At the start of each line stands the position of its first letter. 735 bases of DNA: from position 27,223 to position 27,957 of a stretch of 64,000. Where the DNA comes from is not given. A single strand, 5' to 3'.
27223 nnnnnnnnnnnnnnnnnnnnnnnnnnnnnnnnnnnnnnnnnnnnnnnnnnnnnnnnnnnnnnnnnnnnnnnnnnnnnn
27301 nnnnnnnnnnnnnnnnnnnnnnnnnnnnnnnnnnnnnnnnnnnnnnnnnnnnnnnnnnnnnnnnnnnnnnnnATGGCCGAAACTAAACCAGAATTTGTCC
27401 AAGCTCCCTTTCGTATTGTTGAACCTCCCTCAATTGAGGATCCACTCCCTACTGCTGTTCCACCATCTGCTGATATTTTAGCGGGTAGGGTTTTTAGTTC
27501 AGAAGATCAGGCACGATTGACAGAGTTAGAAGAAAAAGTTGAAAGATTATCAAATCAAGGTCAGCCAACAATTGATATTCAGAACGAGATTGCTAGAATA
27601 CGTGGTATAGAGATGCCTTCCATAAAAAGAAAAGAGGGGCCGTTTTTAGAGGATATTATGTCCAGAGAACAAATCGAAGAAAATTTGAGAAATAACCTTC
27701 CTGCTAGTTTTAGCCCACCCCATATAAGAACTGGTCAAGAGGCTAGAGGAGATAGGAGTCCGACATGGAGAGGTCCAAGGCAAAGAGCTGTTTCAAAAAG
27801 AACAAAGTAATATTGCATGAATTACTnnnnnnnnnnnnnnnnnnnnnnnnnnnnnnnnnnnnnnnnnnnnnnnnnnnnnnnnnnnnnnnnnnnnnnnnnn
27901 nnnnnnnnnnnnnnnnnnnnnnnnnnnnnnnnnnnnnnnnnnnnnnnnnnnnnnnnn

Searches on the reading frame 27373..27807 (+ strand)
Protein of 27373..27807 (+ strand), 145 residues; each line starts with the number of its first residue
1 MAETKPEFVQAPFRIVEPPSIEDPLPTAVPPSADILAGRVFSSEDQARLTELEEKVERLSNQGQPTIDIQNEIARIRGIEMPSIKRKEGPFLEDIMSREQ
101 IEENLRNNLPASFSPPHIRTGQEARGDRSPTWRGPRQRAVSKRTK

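Call 3: search_protein_families(library=pfam, proteins=[window:27373-27807:+], max_evalue=1)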
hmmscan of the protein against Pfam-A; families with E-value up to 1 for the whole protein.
window:27373-27807:+ (145 aa): 0 families

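Call 89: search_protein_families(library=ncbifam, proteins=[window:27373-27807:+], max_evalue=0.001)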
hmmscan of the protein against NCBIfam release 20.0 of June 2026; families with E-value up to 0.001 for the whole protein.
window:27373-27807:+ (145 aa): 0 families
